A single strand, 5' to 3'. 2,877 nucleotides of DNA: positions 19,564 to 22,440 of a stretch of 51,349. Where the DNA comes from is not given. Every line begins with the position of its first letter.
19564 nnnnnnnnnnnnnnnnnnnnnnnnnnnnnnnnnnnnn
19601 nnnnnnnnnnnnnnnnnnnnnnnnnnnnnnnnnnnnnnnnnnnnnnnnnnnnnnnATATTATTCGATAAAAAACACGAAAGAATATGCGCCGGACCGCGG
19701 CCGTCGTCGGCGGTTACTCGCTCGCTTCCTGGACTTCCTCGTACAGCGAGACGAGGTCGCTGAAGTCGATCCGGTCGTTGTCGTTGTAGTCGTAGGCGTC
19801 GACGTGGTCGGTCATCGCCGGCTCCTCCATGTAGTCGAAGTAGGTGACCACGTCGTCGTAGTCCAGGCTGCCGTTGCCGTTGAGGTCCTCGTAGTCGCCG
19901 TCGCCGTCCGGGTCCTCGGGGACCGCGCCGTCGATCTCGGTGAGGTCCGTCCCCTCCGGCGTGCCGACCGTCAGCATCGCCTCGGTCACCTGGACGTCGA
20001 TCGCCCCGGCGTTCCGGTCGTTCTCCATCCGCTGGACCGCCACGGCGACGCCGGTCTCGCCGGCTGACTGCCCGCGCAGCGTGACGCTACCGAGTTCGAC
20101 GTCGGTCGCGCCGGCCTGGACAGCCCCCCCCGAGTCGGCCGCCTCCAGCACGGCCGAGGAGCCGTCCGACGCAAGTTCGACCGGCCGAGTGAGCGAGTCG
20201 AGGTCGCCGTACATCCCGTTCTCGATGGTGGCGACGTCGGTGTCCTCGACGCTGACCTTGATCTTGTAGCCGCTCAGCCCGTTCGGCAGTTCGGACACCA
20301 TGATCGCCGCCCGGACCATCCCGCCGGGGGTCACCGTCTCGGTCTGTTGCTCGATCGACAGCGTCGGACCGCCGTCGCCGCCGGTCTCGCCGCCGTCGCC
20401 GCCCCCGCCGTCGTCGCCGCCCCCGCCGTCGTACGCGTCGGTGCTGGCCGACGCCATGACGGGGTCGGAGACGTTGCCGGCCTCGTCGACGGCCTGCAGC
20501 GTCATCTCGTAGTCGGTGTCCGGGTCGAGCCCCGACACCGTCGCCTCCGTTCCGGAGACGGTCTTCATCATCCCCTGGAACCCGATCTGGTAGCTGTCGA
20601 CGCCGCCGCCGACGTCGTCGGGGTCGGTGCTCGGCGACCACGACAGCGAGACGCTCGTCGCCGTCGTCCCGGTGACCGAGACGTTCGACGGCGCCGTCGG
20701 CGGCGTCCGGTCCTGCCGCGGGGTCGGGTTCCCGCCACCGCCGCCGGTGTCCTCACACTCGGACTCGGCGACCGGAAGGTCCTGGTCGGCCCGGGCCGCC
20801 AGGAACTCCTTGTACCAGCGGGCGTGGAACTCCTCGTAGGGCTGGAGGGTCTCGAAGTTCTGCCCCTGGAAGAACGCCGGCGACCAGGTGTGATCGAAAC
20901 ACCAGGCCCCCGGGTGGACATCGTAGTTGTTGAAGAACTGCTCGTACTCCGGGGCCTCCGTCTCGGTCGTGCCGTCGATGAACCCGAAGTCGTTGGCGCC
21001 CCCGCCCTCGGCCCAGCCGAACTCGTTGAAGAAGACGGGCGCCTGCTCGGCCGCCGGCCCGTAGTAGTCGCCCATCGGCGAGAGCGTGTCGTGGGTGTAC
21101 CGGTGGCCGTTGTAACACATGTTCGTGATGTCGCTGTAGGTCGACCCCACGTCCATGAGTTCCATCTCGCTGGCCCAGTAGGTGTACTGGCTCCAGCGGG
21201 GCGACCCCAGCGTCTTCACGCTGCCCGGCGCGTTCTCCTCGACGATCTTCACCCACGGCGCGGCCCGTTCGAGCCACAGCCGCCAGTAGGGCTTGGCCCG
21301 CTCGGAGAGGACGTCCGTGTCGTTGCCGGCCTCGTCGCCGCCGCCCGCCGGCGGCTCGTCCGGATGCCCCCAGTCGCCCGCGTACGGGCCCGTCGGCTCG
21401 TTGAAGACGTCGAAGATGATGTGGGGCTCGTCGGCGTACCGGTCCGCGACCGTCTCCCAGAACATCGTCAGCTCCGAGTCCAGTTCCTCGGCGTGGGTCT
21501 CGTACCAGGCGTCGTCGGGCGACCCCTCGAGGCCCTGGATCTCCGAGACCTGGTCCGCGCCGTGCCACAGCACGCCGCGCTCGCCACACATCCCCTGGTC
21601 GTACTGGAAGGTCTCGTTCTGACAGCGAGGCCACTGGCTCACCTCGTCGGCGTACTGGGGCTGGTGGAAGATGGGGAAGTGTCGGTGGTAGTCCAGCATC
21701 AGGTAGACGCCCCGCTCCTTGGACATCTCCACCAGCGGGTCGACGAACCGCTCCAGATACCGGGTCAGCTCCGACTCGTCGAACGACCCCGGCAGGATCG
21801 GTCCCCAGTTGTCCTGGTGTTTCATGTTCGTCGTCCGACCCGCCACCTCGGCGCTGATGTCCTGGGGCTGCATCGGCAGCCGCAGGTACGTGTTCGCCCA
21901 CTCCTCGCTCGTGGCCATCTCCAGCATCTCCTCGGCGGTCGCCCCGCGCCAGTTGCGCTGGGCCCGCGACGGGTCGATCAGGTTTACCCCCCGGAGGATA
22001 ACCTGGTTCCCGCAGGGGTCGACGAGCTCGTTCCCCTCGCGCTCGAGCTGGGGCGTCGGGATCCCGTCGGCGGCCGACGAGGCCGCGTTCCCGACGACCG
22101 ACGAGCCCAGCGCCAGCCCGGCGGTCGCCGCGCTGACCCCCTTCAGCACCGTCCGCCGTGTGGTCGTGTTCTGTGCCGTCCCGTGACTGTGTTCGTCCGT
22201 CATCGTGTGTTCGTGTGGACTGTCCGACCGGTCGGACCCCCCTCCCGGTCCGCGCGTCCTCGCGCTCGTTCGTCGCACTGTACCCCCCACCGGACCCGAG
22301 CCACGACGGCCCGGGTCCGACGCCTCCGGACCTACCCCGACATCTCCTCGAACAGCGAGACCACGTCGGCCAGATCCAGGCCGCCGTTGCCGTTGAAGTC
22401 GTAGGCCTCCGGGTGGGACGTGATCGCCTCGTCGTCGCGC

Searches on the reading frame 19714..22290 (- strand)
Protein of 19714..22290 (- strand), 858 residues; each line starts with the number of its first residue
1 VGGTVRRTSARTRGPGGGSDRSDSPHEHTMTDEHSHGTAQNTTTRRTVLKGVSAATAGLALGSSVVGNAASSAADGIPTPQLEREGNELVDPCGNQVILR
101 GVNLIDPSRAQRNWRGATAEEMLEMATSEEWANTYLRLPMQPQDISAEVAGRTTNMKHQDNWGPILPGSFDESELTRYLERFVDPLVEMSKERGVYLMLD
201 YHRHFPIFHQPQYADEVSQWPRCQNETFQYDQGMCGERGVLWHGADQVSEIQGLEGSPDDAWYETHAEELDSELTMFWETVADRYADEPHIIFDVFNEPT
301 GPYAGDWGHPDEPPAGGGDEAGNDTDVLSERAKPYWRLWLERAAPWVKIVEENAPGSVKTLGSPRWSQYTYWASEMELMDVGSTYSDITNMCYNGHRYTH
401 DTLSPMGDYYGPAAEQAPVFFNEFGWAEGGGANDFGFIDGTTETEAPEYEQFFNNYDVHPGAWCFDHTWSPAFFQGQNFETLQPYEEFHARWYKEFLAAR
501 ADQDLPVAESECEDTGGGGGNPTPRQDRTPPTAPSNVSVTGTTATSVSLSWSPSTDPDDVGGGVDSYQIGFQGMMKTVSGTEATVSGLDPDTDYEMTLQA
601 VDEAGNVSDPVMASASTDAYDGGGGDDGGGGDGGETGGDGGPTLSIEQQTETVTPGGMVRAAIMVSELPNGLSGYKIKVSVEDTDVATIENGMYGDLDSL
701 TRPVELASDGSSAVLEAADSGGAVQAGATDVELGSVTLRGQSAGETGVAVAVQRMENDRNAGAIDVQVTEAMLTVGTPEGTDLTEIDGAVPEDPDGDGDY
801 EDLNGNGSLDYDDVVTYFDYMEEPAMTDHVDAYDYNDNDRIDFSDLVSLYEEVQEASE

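Call 3: search_protein_families(library=pfam, proteins=[window:19714-22290:-], max_evalue=1)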
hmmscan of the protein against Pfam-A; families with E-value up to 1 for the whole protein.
window:19714-22290:- (858 aa): 10 families
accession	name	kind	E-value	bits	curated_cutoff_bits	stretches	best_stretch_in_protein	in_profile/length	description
PF00041.27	fn3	-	1.6e-14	54.3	25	1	533-606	2-74/84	Fibronectin type III domain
PF00150.24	Cellulase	-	2e-11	44.3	23.5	1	105-466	16-269/272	Cellulase (glycosyl hydrolase family 5)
PF16323.11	DUF4959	-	0.003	18.3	32.9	1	525-613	13-102/106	Domain of unknown function (DUF4959)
PF10518.14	TAT_signal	-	0.075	13.5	22.7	1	44-62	3-21/21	TAT (twin-arginine translocation) pathway signal sequence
PF18981.6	InlK_D3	-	0.16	12.5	25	1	589-611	47-69/75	Internalin K domain (D3/D4)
PF25059.1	FN3_DSCAM-DSCAML_C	-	0.19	12.6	39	1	579-610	43-74/89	DSCAM/DSCAML C-terminal Fn3-like domain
PF00404.24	Dockerin_1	-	0.19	12.4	22.9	1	800-849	1-52/57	Dockerin type I domain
PF16893.11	fn3_2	-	0.32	11.6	27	0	531-606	3-79/89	Fibronectin type III domain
PF13499.12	EF-hand_7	-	0.35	11.7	30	0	802-850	12-66/67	EF-hand domain pair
PF13405.12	EF-hand_6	-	0.91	9.9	25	0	831-849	7-25/30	EF-hand domain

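Call 4: search_protein_families(library=ncbifam, proteins=[window:19714-22290:-], max_evalue=1)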
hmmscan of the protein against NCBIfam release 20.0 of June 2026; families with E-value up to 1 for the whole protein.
window:19714-22290:- (858 aa): 5 families
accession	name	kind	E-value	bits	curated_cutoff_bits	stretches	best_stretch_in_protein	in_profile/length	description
NF041611.1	exoglucan_CbhB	equivalog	2.7e-08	32.3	1950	1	523-621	698-793/997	exoglucanase CbhB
NF045522.1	MXAN_2561_fam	equivalog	1.6e-05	24.5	150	1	527-638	165-286/304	MXAN_2561 family MXYO-CTERM-anchored protein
TIGR01409.1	TAT_signal_seq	domain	0.0043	17.4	16.7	1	43-70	1-27/29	twin-arginine translocation signal domain-containing protein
NF047446.1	barrel_OmpL47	domain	0.06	13.8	40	1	559-613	13-64/68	OmpL47-type beta-barrel domain-containing protein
TIGR02811.1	formate_TAT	hypoth_equivalog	0.11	12.8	48.45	1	40-75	6-43/66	formate dehydrogenase region TAT target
